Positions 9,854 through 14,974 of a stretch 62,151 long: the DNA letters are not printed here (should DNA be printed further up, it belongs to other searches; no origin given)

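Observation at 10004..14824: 1606-aa single polypeptide fusing two different GT-C membrane glycosyltransferases with four lectin-like domains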

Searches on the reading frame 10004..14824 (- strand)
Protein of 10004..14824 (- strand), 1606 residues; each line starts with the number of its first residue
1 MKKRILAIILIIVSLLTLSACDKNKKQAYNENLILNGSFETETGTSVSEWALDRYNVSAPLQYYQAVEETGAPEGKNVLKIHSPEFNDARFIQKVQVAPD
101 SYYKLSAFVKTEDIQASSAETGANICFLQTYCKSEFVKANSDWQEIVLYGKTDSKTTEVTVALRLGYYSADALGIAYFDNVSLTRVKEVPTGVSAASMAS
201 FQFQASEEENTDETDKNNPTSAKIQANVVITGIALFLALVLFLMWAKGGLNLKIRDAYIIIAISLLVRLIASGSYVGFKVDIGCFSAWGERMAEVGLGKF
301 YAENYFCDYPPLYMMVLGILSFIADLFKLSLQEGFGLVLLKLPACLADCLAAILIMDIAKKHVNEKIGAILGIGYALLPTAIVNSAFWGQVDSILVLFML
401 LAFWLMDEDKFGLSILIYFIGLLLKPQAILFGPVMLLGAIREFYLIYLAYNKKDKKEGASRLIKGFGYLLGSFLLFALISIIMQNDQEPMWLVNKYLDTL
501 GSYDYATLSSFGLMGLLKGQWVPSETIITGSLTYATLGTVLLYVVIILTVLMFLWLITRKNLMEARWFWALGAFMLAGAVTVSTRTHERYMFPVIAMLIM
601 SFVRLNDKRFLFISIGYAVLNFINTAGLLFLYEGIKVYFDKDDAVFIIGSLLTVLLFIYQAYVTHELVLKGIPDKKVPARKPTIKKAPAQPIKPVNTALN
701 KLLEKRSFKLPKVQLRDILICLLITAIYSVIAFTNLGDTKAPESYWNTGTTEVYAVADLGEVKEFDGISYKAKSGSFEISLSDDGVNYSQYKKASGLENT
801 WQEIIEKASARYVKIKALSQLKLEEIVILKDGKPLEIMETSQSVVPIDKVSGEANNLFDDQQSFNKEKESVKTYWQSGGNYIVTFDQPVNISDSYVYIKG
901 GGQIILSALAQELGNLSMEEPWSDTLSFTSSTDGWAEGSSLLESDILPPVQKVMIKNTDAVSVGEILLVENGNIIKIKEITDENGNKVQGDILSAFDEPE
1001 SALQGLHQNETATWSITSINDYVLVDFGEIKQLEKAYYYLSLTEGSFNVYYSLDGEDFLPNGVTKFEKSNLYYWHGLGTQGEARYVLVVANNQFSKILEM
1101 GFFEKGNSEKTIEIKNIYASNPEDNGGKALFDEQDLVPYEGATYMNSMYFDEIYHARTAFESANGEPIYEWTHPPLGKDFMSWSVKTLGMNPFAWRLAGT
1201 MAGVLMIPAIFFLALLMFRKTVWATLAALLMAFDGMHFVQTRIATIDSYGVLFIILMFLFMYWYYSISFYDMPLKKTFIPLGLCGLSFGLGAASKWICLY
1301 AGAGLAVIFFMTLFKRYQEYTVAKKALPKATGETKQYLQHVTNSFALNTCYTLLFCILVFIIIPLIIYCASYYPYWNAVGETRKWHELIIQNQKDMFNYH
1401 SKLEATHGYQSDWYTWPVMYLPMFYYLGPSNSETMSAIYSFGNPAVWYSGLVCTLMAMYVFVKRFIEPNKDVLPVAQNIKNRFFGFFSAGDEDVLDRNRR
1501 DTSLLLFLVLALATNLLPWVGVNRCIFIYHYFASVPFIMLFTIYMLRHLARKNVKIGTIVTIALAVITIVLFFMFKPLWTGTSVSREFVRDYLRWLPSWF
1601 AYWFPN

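Call 4: search_protein_families(library=pfam, proteins=[window:10004-14824:-], max_evalue=1)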
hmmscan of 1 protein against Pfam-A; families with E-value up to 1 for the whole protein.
window:10004-14824:- (1606 aa): 4 families
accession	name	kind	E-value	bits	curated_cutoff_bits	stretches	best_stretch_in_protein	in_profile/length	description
PF16192.10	PMT_4TMC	-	3.2e-29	102.3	32.4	1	1389-1599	5-202/202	C-terminal four TMM region of protein-O-mannosyltransferase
PF00754.31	F5_F8_type_C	-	3.7e-10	40.5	28.2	2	742-819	22-114/127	F5/8 type C domain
PF02366.24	PMT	-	5.6e-09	36.4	22.7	1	1187-1374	76-239/245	Dolichyl-phosphate-mannose-protein mannosyltransferase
PF13231.12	PMT_2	-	0.00015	22.4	26.1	2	1173-1313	2-131/160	Dolichyl-phosphate-mannose-protein mannosyltransferase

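Call 5: search_protein_families(library=ncbifam, proteins=[window:10004-14824:-], max_evalue=1)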
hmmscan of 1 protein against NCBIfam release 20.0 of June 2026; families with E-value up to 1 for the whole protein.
window:10004-14824:- (1606 aa): 6 families
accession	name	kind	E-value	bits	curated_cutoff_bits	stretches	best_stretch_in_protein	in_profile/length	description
NF058602.1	PrMnsylTfPmt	equivalog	3.2e-12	46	800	2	1171-1256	97-182/530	protein O-mannosyltransferase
NF052321.1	LP_Lmo2079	subfamily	0.033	13.5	150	1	1-30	1-29/354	Lmo2079 family surface lipoprotein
NF002304.0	PRK01222.2-4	equivalog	0.034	13.5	181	1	799-868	62-129/208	phosphoribosylanthranilate isomerase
NF005249.0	PRK06760.1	subfamily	0.053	13.1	287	1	1-36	1-36/223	hypothetical protein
NF038215.1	acineto_lipo_PV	hypoth_equivalog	0.11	12.2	33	1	5-26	2-23/55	NF038215 family lipoprotein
NF047408.1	SA0632_fam_LP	equivalog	0.32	10.7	70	1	1-28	1-25/68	SA0632 family lipoprotein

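Call 8: find_homologous_proteins(query=window:10004-14824:-)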
Query window:10004-14824:- (1606 aa): 116 proteins with E <= 0.001 among 8000 candidates.
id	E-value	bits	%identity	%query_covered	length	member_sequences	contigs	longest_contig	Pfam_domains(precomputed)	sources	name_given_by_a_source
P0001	0.0e+0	3650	100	100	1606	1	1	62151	PF00754.32,PF02366.25,PF16192.11,PF13231.13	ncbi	-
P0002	0.0e+0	3062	82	100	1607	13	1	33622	PF00754.32,PF02366.25,PF16192.11,PF13231.13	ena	-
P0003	0.0e+0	2937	78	100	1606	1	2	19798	PF00754.32,PF02366.25,PF16192.11,PF13231.13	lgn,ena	-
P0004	0.0e+0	2743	74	100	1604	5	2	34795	PF00754.32,PF02366.25,PF16192.11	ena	-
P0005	0.0e+0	2621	71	100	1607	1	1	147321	PF00754.32,PF02366.25,PF16192.11,PF13231.13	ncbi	-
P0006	0.0e+0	2600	70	100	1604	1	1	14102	PF00754.32,PF02366.25,PF16192.11,PF13231.13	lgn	-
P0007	0.0e+0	2592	69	100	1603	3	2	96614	PF00754.32,PF02366.25,PF16192.11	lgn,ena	-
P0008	0.0e+0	2204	61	99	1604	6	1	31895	PF00754.32,PF02366.25,PF16192.11,PF13231.13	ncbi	-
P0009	0.0e+0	2117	59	99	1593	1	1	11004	PF00754.32,PF02366.25,PF22633.4,PF16192.11,PF13231.13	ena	-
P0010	0.0e+0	2102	59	100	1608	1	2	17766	PF00754.32,PF02366.25,PF16192.11,PF13231.13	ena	-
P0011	0.0e+0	2055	57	99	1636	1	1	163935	PF00754.32,PF02366.25,PF16192.11,PF13231.13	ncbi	-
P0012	0.0e+0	2052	57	100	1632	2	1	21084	PF00754.32,PF02366.25,PF16192.11,PF13231.13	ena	-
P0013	0.0e+0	2025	56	100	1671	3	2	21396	PF00754.32,PF02366.25,PF16192.11,PF13231.13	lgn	-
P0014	0.0e+0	1997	56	100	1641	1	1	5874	PF00754.32,PF02366.25,PF16192.11,PF13231.13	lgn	-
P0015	0.0e+0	1930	55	99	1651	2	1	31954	PF00754.32,PF02366.25,PF16192.11,PF13231.13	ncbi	-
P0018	0.0e+0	1847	53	98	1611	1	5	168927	PF00754.32,PF02366.25,PF22633.4,PF16192.11,PF13231.13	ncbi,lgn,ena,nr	ncbi:MAG: discoidin domain-containing protein [Clostridia bacterium]|nr:discoidin domain-containing 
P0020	0.0e+0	1759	49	100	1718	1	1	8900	PF00754.32,PF02366.25,PF16192.11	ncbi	-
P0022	0.0e+0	1681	49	100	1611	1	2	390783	PF00754.32,PF02366.25,PF16192.11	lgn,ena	-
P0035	0.0e+0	1403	44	100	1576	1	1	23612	PF00754.32,PF02366.25,PF02018.24,PF16192.11,PF13231.13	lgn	-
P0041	1.5e-256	873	42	36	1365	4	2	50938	PF00754.32,PF02366.25,PF16192.11,PF13231.13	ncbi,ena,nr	ncbi:MAG: phospholipid carrier-dependent glycosyltransferase [Clostridia bacterium]|nr:phospholipid 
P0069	5.0e-165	569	30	50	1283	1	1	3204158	PF02366.25,PF16192.11,PF13231.13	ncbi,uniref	ncbi:phospholipid carrier-dependent glycosyltransferase [Chitinibacter sp. S2-10]|uniref:phospholipi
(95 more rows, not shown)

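Call 12: list_cluster_members(proteins=[P0001, P0018, P0041])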
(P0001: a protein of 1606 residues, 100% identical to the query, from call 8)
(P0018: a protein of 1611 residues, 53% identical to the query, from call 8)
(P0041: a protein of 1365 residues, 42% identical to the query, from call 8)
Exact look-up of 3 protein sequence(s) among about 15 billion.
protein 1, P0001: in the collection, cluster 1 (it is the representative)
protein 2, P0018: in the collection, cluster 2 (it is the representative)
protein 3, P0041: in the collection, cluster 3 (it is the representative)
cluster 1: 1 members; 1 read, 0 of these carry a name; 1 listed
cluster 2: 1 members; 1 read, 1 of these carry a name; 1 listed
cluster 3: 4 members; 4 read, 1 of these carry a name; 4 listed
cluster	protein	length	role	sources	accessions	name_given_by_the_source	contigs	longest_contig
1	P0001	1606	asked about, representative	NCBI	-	-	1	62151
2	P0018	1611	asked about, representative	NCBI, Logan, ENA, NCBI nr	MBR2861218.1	MAG: discoidin domain-containing protein [Clostridia bacterium] | discoidin domain-containing protein [Clostridia bacterium]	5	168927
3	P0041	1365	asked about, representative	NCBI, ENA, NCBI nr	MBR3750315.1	MAG: phospholipid carrier-dependent glycosyltransferase [Clostridia bacterium] | phospholipid carrier-dependent glycosyltransferase [Clostridia bacterium]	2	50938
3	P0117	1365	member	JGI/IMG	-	-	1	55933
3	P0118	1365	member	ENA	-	-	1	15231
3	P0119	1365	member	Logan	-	-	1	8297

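Call 20: find_encoding_contigs(protein=P0018, flank=6000, max_places=2)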
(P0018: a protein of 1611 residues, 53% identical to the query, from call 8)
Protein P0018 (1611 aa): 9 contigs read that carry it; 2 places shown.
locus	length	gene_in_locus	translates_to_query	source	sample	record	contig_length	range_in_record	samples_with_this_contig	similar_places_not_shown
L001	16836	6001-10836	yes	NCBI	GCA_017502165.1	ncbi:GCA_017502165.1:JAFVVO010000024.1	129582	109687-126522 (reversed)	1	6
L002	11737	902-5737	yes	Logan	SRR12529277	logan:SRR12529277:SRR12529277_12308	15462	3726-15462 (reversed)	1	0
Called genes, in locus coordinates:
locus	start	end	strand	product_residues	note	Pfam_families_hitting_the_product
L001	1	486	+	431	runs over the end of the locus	PF02534:T4SS-DNA_transf, PF01935:DUF87 (weak), PF10412:TrwB_AAD_bind, PF12696:TraG-D_C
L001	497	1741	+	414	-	-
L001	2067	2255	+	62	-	-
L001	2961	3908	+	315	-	PF00078:RVT_1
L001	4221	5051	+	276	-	PF03193:RsgA_GTPase (weak), PF01926:MMR_HSR1, PF02421:FeoB_N (weak)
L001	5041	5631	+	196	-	PF01351:RNase_HII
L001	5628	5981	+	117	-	PF08378:NERD (weak), PF02021:UPF0102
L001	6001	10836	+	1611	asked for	PF13231:PMT_2 (weak), PF00754:F5_F8_type_C, PF22633:F5_F8_type_C_2 (faint), PF02366:PMT, PF16192:PMT_4TMC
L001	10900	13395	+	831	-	PF02739:5_3_exonuc_N, PF01367:5_3_exonuc, PF22619:DNA_polI_exo1 (faint), PF00476:DNA_pol_A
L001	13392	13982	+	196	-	PF01121:CoaE, PF13238:AAA_18 (faint)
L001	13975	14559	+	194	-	PF01464:SLT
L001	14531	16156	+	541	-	PF00496:SBP_bac_5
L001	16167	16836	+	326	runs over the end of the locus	PF13280:WYL, PF25583:WCX (weak)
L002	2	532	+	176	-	?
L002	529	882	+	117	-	PF08378:NERD (weak), PF02021:UPF0102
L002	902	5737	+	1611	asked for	PF13231:PMT_2 (weak), PF00754:F5_F8_type_C, PF22633:F5_F8_type_C_2 (faint), PF02366:PMT, PF16192:PMT_4TMC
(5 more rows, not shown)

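Call 21: find_encoding_contigs(protein=P0022, flank=6000, max_places=2)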
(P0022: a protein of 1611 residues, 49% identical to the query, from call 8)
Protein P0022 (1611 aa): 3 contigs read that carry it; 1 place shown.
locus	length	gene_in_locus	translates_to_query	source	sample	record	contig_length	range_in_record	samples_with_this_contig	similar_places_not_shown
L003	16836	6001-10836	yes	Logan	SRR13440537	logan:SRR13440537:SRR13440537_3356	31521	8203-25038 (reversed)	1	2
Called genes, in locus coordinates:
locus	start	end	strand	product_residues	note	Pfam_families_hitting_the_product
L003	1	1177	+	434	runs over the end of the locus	PF07949:YbbR (faint)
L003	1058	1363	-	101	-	-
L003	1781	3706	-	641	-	PF02018:CBM_4_9, PF14307:Glyco_tran_WbsX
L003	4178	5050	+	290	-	PF03193:RsgA_GTPase (faint), PF01926:MMR_HSR1, PF02421:FeoB_N (weak)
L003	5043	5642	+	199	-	PF01351:RNase_HII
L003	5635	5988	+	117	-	PF08378:NERD (weak), PF02021:UPF0102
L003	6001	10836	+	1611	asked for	PF00754:F5_F8_type_C (weak), PF02366:PMT, PF16192:PMT_4TMC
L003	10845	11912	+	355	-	PF09992:NAGPA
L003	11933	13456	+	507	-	PF05362:Lon_C (weak), PF13541:ChlI, PF01078:Mg_chelatase, PF00158:Sigma54_activat (faint), PF07728:AAA_5, PF00493:MCM (weak), PF13335:Mg_chelatase_C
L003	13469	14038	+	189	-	PF02659:Mntp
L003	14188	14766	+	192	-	PF22624:AASDHPPT_N (weak), PF01648:ACPS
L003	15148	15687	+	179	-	PF03551:PadR (faint)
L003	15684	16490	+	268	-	PF00561:Abhydrolase_1, PF12146:Hydrolase_4, PF12697:Abhydrolase_6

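Call 23: find_encoding_contigs(protein=P0069, flank=8000, max_places=1)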
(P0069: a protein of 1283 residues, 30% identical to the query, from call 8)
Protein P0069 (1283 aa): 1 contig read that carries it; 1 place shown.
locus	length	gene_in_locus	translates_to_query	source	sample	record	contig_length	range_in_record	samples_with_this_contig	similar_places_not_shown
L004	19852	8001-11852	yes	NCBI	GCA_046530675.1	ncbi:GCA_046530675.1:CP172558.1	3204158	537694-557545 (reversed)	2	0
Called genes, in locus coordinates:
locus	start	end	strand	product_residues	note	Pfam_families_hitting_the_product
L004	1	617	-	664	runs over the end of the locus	PF10136:SpecificRecomb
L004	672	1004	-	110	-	PF02694:UPF0060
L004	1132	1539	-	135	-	-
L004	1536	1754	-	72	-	-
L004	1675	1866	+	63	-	-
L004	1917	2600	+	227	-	-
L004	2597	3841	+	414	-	PF01757:Acyl_transf_3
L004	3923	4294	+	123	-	-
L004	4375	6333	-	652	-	PF10034:Dpy19 (weak)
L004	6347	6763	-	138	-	PF04138:GtrA_DPMS_TM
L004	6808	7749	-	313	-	PF00535:Glycos_transf_2, PF10111:Glyco_tranf_2_2, PF13641:Glyco_tranf_2_3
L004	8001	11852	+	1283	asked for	PF02366:PMT, PF13231:PMT_2, PF16192:PMT_4TMC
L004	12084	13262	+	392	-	PF00072:Response_reg (weak)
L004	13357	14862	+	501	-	PF03976:PPK2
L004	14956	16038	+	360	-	-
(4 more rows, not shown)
